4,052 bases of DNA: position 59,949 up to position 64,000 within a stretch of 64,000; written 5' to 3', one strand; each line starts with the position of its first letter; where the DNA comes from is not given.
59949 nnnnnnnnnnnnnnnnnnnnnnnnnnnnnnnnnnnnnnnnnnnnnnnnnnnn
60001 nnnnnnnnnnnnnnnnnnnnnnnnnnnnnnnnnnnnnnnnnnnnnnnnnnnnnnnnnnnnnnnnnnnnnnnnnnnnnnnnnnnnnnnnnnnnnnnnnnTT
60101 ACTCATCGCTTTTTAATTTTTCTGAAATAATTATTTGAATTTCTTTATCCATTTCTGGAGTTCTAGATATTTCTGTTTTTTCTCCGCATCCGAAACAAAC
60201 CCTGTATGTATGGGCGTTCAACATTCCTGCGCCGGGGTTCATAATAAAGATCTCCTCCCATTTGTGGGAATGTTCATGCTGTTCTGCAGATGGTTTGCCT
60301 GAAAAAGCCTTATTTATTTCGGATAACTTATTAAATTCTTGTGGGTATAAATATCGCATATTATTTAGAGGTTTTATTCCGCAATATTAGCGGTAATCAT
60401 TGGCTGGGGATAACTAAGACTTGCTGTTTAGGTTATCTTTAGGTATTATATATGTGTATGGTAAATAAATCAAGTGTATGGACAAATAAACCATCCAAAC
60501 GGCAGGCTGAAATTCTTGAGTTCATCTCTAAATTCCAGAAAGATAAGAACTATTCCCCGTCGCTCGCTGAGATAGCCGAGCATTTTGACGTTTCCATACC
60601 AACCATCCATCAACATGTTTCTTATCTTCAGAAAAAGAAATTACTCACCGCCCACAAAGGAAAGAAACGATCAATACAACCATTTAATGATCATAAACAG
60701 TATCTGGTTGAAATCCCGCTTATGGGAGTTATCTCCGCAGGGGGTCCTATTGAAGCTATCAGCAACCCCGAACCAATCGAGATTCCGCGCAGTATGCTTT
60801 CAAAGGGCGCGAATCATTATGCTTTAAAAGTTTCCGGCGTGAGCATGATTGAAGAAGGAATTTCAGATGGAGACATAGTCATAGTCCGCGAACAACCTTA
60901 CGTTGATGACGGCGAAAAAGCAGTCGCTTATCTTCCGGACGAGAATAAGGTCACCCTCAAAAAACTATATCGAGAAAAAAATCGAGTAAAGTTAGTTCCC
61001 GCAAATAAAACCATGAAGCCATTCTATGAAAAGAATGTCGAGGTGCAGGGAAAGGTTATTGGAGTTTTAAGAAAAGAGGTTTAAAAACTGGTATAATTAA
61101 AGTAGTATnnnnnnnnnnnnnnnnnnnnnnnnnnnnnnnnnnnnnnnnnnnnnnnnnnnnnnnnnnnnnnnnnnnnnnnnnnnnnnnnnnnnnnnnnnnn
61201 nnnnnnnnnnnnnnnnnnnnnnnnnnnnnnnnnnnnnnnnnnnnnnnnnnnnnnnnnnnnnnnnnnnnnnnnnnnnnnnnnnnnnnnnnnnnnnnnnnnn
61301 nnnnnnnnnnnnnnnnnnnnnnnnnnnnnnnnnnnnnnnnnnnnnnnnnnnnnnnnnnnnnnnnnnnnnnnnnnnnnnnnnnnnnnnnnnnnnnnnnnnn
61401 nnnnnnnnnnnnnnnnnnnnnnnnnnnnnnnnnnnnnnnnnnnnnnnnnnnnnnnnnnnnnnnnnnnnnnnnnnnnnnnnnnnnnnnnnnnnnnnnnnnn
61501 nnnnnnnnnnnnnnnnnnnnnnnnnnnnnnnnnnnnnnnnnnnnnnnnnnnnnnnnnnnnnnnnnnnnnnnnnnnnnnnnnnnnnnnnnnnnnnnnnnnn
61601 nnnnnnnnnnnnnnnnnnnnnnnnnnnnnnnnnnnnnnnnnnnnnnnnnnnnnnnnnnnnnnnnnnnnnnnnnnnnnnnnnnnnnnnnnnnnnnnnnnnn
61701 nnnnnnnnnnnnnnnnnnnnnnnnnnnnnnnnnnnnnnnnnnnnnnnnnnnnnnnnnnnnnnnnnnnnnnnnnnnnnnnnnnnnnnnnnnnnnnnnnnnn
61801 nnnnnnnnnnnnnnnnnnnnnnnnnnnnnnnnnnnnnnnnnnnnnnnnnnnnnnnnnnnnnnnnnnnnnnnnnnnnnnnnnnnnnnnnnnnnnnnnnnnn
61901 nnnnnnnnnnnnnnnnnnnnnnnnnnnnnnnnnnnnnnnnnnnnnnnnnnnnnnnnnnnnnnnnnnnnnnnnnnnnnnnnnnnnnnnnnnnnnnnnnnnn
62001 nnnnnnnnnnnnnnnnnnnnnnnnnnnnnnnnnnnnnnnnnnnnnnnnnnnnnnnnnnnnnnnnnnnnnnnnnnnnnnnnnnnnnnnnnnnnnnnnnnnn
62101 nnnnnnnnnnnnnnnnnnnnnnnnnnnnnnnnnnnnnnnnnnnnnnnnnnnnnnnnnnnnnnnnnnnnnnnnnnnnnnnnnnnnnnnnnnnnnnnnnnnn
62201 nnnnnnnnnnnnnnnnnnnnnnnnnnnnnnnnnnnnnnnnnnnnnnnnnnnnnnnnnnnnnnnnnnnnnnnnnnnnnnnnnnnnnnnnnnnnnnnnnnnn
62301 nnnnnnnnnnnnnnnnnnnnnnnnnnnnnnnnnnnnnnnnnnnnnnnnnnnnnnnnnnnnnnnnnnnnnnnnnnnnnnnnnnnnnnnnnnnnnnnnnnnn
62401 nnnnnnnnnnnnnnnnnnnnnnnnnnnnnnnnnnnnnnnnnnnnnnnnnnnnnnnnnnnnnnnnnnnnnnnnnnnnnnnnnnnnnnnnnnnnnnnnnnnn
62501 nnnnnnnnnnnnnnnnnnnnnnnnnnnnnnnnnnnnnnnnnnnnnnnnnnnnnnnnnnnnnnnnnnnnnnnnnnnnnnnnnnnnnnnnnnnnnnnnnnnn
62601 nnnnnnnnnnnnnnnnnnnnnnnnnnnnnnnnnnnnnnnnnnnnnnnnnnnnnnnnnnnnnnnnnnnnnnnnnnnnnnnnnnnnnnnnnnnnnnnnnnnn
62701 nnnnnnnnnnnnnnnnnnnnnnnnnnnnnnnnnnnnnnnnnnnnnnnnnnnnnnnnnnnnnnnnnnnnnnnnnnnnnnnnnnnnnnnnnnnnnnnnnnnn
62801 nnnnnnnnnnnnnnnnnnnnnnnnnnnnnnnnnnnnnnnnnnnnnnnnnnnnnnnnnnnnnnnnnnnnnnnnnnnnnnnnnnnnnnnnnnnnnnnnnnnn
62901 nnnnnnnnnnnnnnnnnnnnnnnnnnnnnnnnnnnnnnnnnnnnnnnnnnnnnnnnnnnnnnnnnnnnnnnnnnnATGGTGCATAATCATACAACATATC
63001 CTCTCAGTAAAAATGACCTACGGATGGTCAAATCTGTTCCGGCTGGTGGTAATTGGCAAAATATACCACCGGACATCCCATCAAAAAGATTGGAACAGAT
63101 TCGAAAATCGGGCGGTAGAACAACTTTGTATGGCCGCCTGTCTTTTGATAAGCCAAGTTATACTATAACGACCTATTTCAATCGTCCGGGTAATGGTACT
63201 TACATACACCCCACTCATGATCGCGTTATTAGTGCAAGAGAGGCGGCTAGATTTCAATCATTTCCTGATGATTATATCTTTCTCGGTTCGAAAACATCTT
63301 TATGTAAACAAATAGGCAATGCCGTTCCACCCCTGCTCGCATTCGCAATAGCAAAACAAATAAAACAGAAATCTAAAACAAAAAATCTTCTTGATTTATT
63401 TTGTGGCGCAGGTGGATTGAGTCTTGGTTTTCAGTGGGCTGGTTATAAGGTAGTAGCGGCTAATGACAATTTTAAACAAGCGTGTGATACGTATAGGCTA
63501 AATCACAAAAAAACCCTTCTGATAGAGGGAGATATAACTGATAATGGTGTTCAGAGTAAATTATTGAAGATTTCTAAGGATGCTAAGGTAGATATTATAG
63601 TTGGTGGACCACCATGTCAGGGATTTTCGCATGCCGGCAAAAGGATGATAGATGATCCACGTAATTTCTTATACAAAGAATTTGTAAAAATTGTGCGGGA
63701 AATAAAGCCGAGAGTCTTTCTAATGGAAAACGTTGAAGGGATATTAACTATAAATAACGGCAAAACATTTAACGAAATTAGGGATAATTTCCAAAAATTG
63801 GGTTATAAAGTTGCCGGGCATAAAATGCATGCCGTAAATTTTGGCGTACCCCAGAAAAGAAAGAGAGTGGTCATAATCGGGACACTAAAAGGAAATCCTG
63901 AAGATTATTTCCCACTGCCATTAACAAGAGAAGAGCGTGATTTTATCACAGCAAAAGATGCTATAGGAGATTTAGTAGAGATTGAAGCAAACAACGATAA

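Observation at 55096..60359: Five-gene minus-strand operon of uncharacterised proteins next to a LexA repressor and two DNA methyltransferases: candidate novel defence/stress module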

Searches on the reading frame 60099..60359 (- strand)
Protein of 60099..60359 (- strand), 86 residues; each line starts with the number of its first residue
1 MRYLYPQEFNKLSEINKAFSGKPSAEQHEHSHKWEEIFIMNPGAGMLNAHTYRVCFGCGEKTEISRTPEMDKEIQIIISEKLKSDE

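Call 3: search_protein_families(library=pfam, proteins=[window:60099-60359:-], max_evalue=1)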
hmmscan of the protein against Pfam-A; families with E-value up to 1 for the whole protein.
window:60099-60359:- (86 aa): 1 family
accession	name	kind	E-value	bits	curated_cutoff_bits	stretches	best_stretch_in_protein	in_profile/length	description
PF07593.17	UnbV_ASPIC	-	0.18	12.2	23.4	1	40-65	19-44/68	ASPIC and UnbV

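Call 4: search_protein_families(library=padloc, proteins=[window:60099-60359:-], max_evalue=1)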
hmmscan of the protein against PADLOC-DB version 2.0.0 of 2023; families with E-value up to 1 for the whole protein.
window:60099-60359:- (86 aa): 0 families

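Call 5: search_protein_families(library=ncbifam, proteins=[window:60099-60359:-], max_evalue=1)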
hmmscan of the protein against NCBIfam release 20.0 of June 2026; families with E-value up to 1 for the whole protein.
window:60099-60359:- (86 aa): 1 family
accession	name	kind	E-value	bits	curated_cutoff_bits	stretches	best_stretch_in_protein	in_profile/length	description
NF010028.0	PRK13503.1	equivalog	0.052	12.9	288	1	22-58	23-61/278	HTH-type transcriptional activator RhaS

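Call 6: search_protein_families(library=phrogs, proteins=[window:60099-60359:-], max_evalue=1)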
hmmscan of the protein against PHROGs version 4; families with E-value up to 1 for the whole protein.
window:60099-60359:- (86 aa): 2 families
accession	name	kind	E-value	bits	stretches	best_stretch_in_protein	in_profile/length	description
phrog_14063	-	head and packaging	0.34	12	1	59-83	40-64/193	head scaffolding protein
phrog_21017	-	unknown function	0.46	11.7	1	11-65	39-94/143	-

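Call 113: list_cluster_members(proteins=[window:60099-60359:-, window:59147-60106:-, window:56920-59160:-, window:56156-56899:-, window:60452-61084:+, window:51160-53268:-])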
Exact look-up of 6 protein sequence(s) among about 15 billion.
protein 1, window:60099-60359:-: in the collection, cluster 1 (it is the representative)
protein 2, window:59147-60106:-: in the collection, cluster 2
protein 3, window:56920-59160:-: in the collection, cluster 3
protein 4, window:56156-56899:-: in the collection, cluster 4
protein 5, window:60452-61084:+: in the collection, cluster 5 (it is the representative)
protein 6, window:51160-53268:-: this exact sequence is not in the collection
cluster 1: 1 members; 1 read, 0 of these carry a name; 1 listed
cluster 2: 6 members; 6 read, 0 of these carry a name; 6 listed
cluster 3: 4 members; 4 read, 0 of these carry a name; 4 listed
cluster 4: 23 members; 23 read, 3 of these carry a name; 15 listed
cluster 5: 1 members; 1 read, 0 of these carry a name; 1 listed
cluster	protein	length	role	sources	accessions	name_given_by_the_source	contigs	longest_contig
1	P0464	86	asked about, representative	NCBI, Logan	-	-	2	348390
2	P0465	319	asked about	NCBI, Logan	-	-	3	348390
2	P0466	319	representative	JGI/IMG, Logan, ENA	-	-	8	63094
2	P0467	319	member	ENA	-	-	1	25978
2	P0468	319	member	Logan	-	-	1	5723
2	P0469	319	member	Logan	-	-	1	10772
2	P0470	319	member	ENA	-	-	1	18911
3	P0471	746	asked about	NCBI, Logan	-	-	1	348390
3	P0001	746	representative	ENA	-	-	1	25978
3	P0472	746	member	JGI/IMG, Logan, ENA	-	-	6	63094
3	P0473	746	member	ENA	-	-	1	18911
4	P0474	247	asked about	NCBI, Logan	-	-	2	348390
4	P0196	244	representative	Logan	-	-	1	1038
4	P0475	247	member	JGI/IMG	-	hypothetical protein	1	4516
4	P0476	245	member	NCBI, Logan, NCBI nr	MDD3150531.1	MAG: hypothetical protein PHV68_06820 [Candidatus Gastranaerophilales bacterium] | hypothetical protein [Candidatus Gastranaerophilales bacterium]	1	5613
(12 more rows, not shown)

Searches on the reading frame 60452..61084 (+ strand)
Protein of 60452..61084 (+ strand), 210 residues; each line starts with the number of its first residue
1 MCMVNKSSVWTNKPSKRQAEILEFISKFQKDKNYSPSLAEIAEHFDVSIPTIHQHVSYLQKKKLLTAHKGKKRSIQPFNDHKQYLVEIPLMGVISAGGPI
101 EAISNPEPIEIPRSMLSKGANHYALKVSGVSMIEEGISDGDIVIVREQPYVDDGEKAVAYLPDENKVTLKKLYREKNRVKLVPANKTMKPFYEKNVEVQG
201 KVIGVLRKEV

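Call 3: search_protein_families(library=pfam, proteins=[window:60452-61084:+], max_evalue=1)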
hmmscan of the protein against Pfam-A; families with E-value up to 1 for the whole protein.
window:60452-61084:+ (210 aa): 23 families
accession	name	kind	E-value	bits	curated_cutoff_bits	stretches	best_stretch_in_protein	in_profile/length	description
PF00717.28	Peptidase_S24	-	4.1e-26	91.4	23.3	1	89-203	1-116/116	Peptidase S24-like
PF01726.22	LexA_DNA_bind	-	1.3e-09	38.1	23.7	1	15-73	5-64/65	LexA DNA binding domain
PF12802.13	MarR_2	-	0.00025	21.6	27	1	17-73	6-60/61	MarR family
PF08279.18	HTH_11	-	0.0014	18.9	25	1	28-62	9-42/55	HTH domain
PF08220.18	HTH_DeoR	-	0.0033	17.6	21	1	17-75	1-54/57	DeoR-like helix-turn-helix domain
PF02082.26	Rrf2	-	0.005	17.4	30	1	32-72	20-60/132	Iron-dependent Transcriptional regulator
PF21984.2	DnaD_N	-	0.0087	16.7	27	1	20-73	20-73/101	DnaD N-terminal domain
PF00392.27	GntR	-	0.0096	16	27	1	36-71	25-60/64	Bacterial regulatory proteins, gntR family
PF13412.12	HTH_24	-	0.024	14.7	21.9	1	33-62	15-44/48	Winged helix-turn-helix DNA-binding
PF12840.13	HTH_20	-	0.026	14.9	27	1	37-65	20-48/51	Helix-turn-helix domain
PF04297.20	UPF0122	-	0.036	14.7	22.7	1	37-61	35-59/101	Putative helix-turn-helix protein, YlxM / p13 like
PF04967.18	HTH_10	-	0.041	14.1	23.1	1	37-62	25-50/53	HTH DNA binding domain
PF01325.25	Fe_dep_repress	-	0.046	14.4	26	1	20-69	8-56/60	Iron dependent repressor, N-terminal DNA binding domain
PF09339.16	HTH_IclR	-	0.052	13.8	22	1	37-65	20-48/52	IclR helix-turn-helix domain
PF04545.22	Sigma70_r4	-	0.065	13.2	24.1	1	19-57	10-42/50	Sigma-70, region 4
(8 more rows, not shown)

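Call 4: search_protein_families(library=padloc, proteins=[window:60452-61084:+], max_evalue=1)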
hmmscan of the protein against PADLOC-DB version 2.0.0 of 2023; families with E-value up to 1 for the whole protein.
window:60452-61084:+ (210 aa): 13 families
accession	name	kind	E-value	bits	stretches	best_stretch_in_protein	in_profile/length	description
PDLC01434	CasR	-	3.1e-06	25.2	1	13-75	125-180/191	"CAS-I,CAS-II,CAS-III,CAS-IV,CAS-V,CAS-VI; associated_signaling"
PDLC01852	CARF3--CARF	-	7.3e-06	24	1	11-77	138-200/208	-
PDLC01268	CasR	-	1.8e-05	22.8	1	13-74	121-175/179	"CAS-I,CAS-II,CAS-III,CAS-IV,CAS-V,CAS-VI; associated_signaling"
PDLC01867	CARF3--CARF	-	7.1e-05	20.8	1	37-75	158-197/200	-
PDLC01860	CARF3--CARF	-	0.00021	19.5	1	11-72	138-194/210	-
PDLC01866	CARF3--CARF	-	0.00021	19.4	1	15-75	138-194/207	-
PDLC01438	Csa3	-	0.00031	18.9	1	15-75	147-198/305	"CAS-I,CAS-II,CAS-III,CAS-IV,CAS-V,CAS-VI; associated_signaling"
PDLC01853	CARF3--CARF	-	0.0011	16.7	1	15-72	137-191/209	-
PDLC01848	CARF3--CARF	-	0.0022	15.7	1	12-69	133-183/197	-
PDLC01850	CARF3--CARF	-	0.0027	15.6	1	12-77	141-200/209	-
PDLC04880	PDC-S05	-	0.0074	14.4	1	40-61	31-52/55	-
PDLC01720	Csa3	-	0.0085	14.6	1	38-69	45-78/118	Csa3_1_CAS-I-II-III-IV-V-VI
PDLC01879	CARF3--CARF_TM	-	0.016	12.9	1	12-73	152-207/222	-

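Call 5: search_protein_families(library=ncbifam, proteins=[window:60452-61084:+], max_evalue=1)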
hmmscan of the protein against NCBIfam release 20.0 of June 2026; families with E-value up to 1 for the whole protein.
window:60452-61084:+ (210 aa): 18 families
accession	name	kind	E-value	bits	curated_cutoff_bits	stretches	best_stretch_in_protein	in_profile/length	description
TIGR00498.1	lexA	equivalog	4.6e-47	160.2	110.95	1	15-208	5-201/203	transcriptional repressor LexA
NF007621.2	PRK10276.1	subfamily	3.2e-12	46.5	110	1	109-207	16-111/115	translesion error-prone DNA polymerase V autoproteolytic subunit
NF033789.1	repress_SdpR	subfamily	1.6e-06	27.9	100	1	35-72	21-58/79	autorepressor SdpR family transcription factor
TIGR01884.1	cas_HTH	subfamily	3.7e-05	23.2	60.2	1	37-74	158-195/202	CRISPR-associated CARF protein Csa3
TIGR01889.1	Staph_reg_Sar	paralog_domain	0.00022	21.5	62.6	1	16-66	25-74/109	staphylococcal accessory regulator family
NF033788.1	HTH_metalloreg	subfamily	0.0032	17.2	55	1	39-72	29-62/77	metalloregulator ArsR/SmtB family transcription factor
NF045758.2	YlxM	equivalog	0.032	14.3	80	1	36-60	33-57/72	YlxM family DNA-binding protein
NF041547.1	GntR_LSA1692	equivalog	0.033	13.8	275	1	32-71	22-61/233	GntR family transcriptional regulator, LSA1692 subfamily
NF003210.0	PRK04172.1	equivalog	0.033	13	350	1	16-168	6-149/496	phenylalanine--tRNA ligase subunit alpha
NF041397.1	TranRegGlpR_Halo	equivalog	0.048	13.3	300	1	14-70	3-54/253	HTH-type transcriptional regulator GlpR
NF041395.1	TranRegLrpA1_Halo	equivalog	0.1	12.6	250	1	35-64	19-48/142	HTH-type transcriptional regulator LrpA1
NF005413.0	PRK06986.1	subfamily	0.11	12.3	201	1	11-71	91-152/241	RNA polymerase sigma factor FliA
NF008384.0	PRK11179.1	equivalog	0.12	12.2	227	1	36-68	24-56/153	transcriptional regulator AsnC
TIGR02937.1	sigma70-ECF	superfamily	0.12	12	42.9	1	25-62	127-160/165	sigma-70 family RNA polymerase sigma factor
TIGR02944.1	suf_reg_Xantho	equivalog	0.13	12.7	110.65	1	30-72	22-62/130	SUF system Fe-S cluster assembly regulator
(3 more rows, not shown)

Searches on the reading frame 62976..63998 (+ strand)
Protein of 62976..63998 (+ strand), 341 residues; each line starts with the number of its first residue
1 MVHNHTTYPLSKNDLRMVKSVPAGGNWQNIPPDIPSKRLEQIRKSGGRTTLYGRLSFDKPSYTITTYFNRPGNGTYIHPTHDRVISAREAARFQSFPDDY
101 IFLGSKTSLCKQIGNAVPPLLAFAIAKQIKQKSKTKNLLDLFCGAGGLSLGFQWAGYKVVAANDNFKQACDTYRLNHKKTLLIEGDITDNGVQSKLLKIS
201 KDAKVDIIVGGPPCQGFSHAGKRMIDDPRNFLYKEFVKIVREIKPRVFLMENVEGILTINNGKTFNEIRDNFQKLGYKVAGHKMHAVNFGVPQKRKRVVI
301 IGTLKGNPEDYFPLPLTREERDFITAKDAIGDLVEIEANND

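Call 104: search_protein_families(library=pfam, proteins=[window:62976-63998:+], max_evalue=0.01)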
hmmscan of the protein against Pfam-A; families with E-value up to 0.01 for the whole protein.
window:62976-63998:+ (341 aa): 5 families
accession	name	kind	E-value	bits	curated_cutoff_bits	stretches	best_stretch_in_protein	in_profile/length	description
PF00145.23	DNA_methylase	-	2.9e-78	264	22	2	138-335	3-194/324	C-5 cytosine-specific DNA methylase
PF09445.16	Methyltransf_15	-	6.9e-06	26.2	22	1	137-226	3-93/165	RNA cap guanine-N2 methyltransferase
PF05175.20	MTS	-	0.00014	22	23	1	127-233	25-131/170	Methyltransferase small domain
PF03602.21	Cons_hypoth95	-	0.001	19.2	24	1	129-215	36-124/182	Conserved hypothetical protein 95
PF02086.21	MethyltransfD12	-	0.0069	16.6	22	0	103-174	2-59/253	D12 class N6 adenine-specific DNA methyltransferase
